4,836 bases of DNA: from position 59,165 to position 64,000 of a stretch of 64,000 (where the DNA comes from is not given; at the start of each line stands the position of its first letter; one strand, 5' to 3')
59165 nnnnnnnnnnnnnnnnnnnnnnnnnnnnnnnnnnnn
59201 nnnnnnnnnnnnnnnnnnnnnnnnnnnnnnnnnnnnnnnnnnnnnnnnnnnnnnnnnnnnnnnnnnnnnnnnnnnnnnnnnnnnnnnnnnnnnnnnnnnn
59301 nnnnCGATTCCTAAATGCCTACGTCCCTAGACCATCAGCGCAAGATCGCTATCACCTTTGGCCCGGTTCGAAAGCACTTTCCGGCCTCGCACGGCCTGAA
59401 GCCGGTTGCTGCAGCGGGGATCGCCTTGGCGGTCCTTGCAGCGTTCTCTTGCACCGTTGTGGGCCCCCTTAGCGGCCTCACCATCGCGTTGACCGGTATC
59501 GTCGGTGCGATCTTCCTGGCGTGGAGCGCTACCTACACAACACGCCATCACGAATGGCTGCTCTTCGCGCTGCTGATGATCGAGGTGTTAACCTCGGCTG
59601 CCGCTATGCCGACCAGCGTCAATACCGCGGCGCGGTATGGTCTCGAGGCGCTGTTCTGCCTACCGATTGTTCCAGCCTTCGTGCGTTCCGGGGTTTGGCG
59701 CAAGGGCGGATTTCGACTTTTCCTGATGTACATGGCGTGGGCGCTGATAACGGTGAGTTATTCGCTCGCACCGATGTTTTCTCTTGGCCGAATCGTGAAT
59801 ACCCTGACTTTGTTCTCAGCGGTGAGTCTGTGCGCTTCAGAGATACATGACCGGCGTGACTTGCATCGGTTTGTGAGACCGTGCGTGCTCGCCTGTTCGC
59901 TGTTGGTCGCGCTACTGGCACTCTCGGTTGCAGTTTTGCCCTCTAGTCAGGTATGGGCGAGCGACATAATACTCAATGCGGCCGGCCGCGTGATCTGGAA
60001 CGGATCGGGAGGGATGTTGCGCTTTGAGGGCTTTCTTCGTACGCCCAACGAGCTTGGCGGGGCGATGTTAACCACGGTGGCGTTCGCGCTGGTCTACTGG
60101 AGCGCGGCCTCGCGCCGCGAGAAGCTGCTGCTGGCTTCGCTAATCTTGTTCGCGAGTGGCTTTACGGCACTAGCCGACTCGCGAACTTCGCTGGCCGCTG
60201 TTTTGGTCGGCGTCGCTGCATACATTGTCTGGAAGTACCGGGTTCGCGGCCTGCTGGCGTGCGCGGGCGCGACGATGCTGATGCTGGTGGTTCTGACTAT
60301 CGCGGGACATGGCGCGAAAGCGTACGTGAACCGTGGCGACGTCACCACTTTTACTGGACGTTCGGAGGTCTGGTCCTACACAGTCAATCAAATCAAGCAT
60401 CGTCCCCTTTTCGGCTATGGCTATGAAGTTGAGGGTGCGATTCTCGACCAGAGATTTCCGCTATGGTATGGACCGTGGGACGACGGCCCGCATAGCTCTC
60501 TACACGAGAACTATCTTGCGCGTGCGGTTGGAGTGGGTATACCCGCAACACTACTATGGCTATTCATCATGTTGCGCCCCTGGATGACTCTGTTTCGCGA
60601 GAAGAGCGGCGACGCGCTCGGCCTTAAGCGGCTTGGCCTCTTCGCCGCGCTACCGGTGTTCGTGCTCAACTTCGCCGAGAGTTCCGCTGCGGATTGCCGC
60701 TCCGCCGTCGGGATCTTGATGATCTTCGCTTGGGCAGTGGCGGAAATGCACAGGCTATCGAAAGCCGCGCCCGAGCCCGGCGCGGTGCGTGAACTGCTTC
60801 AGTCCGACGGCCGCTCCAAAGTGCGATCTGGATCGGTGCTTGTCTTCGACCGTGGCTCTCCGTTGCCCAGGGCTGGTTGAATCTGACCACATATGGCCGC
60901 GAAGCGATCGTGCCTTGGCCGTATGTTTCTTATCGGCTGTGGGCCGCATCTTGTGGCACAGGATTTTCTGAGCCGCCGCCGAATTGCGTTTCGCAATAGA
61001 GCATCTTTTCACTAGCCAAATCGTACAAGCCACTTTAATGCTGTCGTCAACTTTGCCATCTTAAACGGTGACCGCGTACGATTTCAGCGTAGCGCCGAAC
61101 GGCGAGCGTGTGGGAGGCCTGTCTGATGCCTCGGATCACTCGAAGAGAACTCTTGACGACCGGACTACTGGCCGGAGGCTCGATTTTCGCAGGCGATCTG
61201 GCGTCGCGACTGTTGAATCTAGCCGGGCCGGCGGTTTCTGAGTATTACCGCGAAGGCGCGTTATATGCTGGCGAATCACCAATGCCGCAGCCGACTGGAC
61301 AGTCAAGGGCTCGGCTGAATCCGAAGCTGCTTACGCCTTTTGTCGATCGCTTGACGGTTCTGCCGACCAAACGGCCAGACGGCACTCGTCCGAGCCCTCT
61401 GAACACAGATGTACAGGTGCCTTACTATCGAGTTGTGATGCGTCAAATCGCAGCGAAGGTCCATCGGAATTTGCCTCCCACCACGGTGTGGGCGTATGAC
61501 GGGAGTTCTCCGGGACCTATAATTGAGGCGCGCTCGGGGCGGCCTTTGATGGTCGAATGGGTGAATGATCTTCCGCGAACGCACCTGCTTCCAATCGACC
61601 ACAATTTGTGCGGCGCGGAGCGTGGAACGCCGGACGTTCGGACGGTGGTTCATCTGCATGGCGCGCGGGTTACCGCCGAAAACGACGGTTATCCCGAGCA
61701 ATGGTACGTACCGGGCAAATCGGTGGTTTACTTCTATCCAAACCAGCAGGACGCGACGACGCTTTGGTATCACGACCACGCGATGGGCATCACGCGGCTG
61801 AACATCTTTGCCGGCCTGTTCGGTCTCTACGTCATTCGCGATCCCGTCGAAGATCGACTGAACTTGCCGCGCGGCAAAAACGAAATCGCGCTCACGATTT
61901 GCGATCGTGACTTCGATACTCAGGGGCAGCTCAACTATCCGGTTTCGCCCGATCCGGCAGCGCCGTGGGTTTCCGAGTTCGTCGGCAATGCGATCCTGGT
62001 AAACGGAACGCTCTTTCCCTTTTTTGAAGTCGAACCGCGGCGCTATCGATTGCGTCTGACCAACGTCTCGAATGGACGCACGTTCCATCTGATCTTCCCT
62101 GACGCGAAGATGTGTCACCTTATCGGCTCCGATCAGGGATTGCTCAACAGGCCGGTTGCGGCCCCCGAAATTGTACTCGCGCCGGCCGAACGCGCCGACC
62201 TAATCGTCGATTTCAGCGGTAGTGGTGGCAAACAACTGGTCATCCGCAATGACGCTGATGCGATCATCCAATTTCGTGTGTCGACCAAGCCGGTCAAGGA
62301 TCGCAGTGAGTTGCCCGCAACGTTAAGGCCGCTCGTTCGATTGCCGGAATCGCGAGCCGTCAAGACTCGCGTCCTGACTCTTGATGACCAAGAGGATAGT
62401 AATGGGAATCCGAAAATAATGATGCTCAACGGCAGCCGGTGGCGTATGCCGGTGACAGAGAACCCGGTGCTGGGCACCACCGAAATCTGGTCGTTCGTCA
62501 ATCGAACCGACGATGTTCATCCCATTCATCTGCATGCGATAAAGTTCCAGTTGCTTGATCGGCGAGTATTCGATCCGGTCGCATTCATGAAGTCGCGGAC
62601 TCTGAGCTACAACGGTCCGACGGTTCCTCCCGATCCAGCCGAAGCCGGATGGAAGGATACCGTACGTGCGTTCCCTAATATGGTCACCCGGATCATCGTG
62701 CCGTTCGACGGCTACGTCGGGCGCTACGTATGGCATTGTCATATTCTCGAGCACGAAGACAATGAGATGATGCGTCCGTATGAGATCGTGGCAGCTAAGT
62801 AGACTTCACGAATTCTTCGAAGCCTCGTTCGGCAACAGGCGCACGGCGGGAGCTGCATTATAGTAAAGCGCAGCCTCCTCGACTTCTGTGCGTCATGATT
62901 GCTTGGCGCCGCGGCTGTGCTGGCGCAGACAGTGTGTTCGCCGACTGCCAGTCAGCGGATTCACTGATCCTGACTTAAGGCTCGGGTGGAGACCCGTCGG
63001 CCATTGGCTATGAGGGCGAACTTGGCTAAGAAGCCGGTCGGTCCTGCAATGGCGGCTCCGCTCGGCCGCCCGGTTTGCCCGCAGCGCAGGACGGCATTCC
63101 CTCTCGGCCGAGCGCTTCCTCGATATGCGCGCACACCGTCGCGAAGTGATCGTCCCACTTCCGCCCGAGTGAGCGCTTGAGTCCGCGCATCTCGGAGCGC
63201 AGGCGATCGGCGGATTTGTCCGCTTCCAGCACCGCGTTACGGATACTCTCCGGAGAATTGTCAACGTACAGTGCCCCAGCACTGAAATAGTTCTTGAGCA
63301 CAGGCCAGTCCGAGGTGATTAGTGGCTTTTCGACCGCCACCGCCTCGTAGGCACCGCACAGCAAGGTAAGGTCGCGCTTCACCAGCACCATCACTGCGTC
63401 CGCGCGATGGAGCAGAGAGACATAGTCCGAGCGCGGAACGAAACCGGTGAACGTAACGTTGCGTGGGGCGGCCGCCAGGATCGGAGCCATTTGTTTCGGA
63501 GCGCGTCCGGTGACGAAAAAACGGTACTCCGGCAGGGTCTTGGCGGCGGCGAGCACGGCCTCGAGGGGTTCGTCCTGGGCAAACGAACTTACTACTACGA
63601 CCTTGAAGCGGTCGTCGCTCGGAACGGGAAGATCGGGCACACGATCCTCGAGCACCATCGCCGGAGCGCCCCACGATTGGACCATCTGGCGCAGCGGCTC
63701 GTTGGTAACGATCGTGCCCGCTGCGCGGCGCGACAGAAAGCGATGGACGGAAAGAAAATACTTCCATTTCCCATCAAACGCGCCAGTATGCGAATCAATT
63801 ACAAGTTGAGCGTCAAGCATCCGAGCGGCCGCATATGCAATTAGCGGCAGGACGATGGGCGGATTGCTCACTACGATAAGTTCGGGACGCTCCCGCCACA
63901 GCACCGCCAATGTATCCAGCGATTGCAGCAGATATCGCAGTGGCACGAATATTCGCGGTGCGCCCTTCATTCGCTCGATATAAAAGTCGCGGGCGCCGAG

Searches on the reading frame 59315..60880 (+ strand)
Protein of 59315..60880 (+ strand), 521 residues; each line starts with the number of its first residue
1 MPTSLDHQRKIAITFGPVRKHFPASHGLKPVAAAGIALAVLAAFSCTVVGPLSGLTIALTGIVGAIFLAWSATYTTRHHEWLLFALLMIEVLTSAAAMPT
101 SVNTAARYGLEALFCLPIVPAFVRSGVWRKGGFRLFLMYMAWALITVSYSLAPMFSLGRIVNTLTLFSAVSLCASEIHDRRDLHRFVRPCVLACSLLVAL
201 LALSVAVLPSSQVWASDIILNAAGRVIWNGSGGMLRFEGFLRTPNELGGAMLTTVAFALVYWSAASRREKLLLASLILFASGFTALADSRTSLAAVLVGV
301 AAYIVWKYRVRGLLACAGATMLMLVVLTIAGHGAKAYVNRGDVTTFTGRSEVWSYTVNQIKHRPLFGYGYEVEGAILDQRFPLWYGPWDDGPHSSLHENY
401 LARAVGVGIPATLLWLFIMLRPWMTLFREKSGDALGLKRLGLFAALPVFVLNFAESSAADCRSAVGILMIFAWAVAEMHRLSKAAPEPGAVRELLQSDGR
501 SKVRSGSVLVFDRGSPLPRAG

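Call 4: search_protein_families(library=pfam, proteins=[window:59315-60880:+], max_evalue=0.01)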
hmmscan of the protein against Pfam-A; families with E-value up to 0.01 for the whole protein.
window:59315-60880:+ (521 aa): 1 family
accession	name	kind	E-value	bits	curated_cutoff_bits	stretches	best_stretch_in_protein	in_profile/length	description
PF04932.20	Wzy_C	-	4.3e-16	59.5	31.7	1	277-416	3-149/149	O-Antigen ligase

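Call 6: search_protein_families(library=ncbifam, proteins=[window:59315-60880:+], max_evalue=0.001)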
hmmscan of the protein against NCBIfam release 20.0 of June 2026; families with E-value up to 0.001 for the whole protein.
window:59315-60880:+ (521 aa): 1 family
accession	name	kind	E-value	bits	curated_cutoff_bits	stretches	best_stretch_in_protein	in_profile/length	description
TIGR03097.1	PEP_O_lig_1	hypoth_equivalog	1.6e-07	30.5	188.1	1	133-376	75-302/408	putative O-glycosylation ligase, exosortase A system-associated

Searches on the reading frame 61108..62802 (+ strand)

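Call 4: search_protein_families(library=pfam, proteins=[window:61108-62802:+], max_evalue=0.01)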
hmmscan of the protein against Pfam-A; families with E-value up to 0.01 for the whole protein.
window:61108-62802:+ (564 aa): 2 families
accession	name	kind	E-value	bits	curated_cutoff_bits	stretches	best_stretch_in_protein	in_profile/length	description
PF07731.20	Cu-oxidase_2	-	2.9e-20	72.9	20.4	1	436-559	23-132/137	Multicopper oxidase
PF07732.21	Cu-oxidase_3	-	5.8e-17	62.3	21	2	178-246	48-117/119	Multicopper oxidase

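Call 6: search_protein_families(library=ncbifam, proteins=[window:61108-62802:+], max_evalue=0.001)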
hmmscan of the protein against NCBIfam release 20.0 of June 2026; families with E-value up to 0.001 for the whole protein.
window:61108-62802:+ (564 aa): 4 families
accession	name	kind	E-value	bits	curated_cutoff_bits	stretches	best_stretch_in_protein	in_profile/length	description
NF045554.1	AmiPhnlOxPhsA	equivalog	5.3e-97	325.8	950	2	75-421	1-394/581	O-aminophenol oxidase PhsA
NF008205.1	PRK10965.1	equivalog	1.6e-54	185.7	525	2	115-439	55-370/529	multicopper oxidase CueO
NF008135.0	PRK10883.1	equivalog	2.4e-31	108.7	581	1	185-391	105-307/471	cell division protein FtsP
TIGR01480.1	copper_res_A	subfamily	2.2e-12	46.2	478.95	1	131-249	70-165/593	copper resistance system multicopper oxidase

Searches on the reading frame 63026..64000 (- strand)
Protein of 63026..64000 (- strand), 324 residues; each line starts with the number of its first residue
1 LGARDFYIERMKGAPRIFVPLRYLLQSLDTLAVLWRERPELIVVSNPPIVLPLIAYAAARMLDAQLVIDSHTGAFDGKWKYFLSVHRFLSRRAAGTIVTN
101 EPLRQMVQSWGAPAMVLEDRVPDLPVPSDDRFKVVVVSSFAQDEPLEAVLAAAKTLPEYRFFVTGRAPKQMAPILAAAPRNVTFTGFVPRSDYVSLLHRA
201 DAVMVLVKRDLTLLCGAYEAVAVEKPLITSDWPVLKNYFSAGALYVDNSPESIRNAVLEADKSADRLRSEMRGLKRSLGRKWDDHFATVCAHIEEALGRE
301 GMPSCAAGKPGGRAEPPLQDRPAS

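Call 4: search_protein_families(library=pfam, proteins=[window:63026-64000:-], max_evalue=0.01)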
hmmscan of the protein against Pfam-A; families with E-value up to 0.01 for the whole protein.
window:63026-64000:- (324 aa): 5 families
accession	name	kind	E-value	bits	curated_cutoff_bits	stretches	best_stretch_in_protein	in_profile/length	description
PF13579.12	Glyco_trans_4_4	-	2.5e-08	34.9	29.7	1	19-114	55-149/158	Glycosyl transferase 4-like domain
PF13524.12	Glyco_trans_1_2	-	6.4e-08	33.1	25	1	148-268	4-122/144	Glycosyl transferase-like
PF00534.26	Glycos_transf_1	-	1.5e-07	31.6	26.4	1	129-261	13-156/172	Glycosyl transferases group 1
PF13692.12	Glyco_trans_1_4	-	2.7e-07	31.4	27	1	134-259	4-138/142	Glycosyl transferases group 1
PF13439.12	Glyco_transf_4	-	0.00033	21.2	28.5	1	21-114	54-156/170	Glycosyltransferase Family 4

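Call 6: search_protein_families(library=ncbifam, proteins=[window:63026-64000:-], max_evalue=0.001)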
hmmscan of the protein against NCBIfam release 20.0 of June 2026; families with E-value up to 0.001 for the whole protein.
window:63026-64000:- (324 aa): 2 families
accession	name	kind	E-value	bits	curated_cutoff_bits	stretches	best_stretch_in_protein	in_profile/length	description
TIGR04047.1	MSMEG_0565_glyc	hypoth_equivalog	1.8e-05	24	259.85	1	148-284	227-362/373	MSMEG_0565 family glycosyltransferase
NF053513.1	Gtran_IagA_BgsA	equivalog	2.8e-05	23.3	460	1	133-242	163-277/333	LTA glycolipid anchor biosynthesis glycosyltransferase, IagA/BgsA family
